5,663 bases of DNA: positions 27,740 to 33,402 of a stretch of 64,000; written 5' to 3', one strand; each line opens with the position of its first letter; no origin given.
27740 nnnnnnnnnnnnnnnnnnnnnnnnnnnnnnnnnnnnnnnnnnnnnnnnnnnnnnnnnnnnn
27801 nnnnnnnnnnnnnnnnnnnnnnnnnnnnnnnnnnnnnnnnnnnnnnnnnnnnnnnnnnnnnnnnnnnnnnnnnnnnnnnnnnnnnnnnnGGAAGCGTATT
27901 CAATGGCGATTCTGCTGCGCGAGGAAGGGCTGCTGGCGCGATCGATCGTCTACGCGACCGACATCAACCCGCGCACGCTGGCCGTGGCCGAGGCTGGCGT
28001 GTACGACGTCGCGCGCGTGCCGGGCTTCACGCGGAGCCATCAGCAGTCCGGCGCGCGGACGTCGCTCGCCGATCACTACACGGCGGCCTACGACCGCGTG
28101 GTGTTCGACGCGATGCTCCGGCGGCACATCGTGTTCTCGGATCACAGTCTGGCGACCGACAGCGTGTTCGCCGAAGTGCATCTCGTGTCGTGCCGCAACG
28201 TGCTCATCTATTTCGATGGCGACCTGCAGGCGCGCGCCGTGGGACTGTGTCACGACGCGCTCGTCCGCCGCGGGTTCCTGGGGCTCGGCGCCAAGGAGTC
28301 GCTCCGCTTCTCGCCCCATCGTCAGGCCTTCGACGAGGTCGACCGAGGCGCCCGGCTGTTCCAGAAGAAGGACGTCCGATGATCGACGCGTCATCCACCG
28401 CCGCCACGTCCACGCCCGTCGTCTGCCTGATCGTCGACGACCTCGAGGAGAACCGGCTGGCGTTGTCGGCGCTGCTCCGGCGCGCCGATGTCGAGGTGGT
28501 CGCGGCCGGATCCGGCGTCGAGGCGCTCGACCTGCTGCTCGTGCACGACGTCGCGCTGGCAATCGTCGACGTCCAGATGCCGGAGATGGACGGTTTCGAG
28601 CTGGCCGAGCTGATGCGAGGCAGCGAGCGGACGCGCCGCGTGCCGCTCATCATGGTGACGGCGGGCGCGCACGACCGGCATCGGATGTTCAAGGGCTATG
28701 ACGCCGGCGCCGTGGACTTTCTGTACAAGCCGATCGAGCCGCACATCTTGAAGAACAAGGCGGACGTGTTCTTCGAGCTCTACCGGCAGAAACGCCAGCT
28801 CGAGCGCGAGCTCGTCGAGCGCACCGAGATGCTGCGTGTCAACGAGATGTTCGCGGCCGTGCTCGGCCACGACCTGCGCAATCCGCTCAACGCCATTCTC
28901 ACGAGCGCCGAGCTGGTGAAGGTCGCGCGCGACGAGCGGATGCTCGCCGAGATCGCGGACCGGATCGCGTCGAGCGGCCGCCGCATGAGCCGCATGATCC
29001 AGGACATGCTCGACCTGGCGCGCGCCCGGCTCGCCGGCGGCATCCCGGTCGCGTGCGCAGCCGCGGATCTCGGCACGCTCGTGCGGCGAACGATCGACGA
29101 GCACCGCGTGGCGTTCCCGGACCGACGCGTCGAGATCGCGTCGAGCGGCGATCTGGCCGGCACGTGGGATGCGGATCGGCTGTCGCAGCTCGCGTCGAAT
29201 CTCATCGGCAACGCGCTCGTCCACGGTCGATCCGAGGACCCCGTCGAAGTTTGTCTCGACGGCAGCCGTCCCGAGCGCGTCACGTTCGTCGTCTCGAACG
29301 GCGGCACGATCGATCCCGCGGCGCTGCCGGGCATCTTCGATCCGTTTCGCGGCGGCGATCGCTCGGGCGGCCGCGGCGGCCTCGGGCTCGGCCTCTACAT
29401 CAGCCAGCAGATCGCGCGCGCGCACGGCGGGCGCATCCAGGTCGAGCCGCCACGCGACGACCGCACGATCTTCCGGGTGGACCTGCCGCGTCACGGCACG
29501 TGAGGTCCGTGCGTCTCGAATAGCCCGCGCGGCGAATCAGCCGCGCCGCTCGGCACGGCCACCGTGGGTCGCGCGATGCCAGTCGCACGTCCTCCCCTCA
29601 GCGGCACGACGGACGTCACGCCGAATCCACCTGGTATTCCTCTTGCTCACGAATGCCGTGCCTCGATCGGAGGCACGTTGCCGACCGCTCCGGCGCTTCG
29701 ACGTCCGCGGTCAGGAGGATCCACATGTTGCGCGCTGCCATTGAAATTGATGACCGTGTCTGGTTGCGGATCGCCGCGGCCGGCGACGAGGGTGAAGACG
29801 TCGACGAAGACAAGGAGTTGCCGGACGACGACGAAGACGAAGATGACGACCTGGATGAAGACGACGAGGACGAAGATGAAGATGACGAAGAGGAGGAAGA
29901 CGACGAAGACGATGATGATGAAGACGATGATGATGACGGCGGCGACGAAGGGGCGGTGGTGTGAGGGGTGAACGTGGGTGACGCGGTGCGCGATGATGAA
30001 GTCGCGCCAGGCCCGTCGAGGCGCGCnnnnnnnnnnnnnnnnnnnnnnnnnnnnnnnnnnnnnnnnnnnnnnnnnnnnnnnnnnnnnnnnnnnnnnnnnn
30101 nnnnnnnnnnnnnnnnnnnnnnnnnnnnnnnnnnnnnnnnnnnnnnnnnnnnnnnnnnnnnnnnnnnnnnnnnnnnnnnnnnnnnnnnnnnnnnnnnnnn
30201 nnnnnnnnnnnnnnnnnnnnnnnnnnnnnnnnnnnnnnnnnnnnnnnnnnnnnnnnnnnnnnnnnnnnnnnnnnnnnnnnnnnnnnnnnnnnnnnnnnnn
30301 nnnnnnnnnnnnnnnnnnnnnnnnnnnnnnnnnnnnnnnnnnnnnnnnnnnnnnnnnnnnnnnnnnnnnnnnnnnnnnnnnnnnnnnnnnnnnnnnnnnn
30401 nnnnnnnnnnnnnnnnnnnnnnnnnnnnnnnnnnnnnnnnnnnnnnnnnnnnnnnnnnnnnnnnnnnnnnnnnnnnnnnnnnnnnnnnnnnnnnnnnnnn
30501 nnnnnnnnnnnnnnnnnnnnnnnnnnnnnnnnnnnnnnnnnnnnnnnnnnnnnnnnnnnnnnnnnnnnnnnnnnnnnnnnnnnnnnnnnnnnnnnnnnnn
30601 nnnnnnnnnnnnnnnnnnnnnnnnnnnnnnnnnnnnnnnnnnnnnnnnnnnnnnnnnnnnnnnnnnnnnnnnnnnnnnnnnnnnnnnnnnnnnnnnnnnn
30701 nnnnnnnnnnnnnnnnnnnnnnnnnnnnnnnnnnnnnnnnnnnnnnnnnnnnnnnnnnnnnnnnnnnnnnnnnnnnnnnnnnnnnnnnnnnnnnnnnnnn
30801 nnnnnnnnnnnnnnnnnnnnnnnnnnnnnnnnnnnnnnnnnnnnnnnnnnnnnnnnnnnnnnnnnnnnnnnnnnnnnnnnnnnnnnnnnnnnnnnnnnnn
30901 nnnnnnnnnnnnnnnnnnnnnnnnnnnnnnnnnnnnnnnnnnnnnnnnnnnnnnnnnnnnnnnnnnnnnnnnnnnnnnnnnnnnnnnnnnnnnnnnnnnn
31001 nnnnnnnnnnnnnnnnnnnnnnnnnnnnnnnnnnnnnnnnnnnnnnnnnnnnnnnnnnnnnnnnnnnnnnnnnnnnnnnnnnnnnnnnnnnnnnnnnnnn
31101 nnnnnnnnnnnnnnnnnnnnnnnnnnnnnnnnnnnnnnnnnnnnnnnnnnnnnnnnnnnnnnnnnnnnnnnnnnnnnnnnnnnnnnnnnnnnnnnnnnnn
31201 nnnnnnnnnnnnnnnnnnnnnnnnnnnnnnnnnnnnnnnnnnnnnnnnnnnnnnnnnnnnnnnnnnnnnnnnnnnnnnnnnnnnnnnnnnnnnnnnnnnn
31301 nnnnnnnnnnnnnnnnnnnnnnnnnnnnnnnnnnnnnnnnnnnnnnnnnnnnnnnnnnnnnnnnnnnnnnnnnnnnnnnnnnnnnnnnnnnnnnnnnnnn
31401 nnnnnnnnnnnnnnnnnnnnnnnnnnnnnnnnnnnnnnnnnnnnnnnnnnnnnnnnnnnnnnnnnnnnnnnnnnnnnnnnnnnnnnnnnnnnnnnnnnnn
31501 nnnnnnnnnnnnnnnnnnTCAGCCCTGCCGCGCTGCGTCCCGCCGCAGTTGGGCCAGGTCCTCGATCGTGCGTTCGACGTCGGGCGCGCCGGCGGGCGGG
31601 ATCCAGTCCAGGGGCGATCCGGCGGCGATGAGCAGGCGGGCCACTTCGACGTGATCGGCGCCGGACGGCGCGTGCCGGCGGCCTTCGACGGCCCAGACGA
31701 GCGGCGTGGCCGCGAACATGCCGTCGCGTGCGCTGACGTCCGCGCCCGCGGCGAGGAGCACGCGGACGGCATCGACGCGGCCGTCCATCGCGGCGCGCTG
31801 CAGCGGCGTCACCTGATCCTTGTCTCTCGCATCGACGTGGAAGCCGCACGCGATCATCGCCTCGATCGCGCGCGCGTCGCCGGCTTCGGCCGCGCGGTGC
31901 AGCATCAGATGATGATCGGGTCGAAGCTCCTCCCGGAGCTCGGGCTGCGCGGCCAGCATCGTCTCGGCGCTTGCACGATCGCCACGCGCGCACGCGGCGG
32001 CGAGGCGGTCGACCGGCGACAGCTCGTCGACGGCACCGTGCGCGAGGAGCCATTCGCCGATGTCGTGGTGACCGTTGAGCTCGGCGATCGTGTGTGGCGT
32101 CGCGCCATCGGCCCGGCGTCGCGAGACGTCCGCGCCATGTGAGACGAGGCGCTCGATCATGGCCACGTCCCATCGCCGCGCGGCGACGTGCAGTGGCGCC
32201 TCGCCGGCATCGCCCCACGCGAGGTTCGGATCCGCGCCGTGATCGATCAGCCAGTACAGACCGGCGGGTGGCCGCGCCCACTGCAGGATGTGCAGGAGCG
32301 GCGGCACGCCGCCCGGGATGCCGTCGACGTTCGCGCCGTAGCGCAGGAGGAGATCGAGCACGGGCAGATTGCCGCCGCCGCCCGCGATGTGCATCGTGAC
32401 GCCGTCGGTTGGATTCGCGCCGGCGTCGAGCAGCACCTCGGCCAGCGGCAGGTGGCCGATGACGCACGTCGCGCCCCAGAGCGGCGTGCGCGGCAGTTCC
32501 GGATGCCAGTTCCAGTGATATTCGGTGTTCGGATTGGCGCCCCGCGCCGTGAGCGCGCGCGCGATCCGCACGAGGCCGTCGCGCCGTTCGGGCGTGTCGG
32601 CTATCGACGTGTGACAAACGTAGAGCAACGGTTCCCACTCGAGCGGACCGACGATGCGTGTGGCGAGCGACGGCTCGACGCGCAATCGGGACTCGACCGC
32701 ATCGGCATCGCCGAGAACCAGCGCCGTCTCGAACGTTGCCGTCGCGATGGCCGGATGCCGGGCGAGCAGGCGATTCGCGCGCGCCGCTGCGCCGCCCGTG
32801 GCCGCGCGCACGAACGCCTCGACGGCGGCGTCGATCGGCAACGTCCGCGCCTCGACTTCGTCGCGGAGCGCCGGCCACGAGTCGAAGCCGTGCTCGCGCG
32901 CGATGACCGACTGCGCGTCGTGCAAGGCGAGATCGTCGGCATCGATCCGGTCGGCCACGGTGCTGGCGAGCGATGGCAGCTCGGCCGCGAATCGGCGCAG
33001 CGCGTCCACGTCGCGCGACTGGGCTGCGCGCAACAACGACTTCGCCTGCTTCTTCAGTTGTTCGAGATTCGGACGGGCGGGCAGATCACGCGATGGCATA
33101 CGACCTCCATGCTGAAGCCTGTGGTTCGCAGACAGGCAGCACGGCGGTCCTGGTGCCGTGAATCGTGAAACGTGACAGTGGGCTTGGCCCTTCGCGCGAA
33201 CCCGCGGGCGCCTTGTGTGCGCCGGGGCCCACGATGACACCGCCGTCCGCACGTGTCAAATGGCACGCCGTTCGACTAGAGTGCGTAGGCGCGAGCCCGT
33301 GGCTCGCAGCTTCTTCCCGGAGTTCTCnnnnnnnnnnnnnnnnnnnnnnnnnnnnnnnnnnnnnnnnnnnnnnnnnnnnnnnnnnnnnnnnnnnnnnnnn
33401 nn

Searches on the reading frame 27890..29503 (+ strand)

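Call 9: search_protein_families(library=pfam, proteins=[window:27890-29503:+], max_evalue=0.001)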
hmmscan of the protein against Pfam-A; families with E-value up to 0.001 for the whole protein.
window:27890-29503:+ (537 aa): 3 families
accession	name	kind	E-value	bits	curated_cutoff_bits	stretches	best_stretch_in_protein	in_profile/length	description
PF00072.30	Response_reg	-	3.6e-21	75.9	30.2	1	180-290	2-109/111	Response regulator receiver domain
PF02518.31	HATPase_c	-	5.5e-20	72.3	26.4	1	427-534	2-109/111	Histidine kinase-, DNA gyrase B-, and HSP90-like ATPase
PF00512.31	HisKA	-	7.8e-15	55.1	26.9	1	319-379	3-63/66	His Kinase A (phospho-acceptor) domain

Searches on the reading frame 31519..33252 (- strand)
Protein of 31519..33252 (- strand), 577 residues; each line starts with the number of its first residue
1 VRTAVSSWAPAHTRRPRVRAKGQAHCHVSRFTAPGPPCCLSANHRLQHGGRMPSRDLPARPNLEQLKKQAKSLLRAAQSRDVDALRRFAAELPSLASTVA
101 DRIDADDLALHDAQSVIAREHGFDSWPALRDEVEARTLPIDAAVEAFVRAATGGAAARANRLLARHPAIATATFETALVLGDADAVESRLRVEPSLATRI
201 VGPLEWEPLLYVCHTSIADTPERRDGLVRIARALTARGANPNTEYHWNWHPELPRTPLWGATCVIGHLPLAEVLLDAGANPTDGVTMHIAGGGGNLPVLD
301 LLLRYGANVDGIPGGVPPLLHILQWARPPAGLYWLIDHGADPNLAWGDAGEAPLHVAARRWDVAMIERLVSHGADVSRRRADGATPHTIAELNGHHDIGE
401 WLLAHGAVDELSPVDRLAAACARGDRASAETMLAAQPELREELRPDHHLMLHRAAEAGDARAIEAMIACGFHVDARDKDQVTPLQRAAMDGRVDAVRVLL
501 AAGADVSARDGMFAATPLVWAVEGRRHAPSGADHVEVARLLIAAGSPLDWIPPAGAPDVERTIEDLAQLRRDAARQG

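Call 5: search_protein_families(library=pfam, proteins=[window:31519-33252:-], max_evalue=0.01)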
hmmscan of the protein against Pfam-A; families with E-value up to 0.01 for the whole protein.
window:31519-33252:- (577 aa): 7 families
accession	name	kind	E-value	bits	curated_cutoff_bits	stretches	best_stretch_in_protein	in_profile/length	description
PF12796.13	Ank_2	-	5e-32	110.7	27.3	3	451-545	1-83/90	Ankyrin repeats (3 copies)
PF00023.36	Ank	-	7e-25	86.1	21.1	2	481-510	3-32/33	Ankyrin repeat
PF13637.12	Ank_4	-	6.8e-20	71.1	22.7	3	451-500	1-50/50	Ankyrin repeats (many copies)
PF13606.12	Ank_3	-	1.5e-18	65.1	22.3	0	481-507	3-29/30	Ankyrin repeat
PF13857.12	Ank_5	-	2.5e-10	40.9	27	2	466-512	1-48/56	Ankyrin repeats (many copies)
PF24521.3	Ank_KRIT1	-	6.1e-06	26.5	80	0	450-505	21-71/149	KRIT1 ankyrin-repeats domain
PF23745.1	ANK_LRRK2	-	7.3e-05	23.1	27.5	0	355-426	36-106/130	LRRK2 ANK repeat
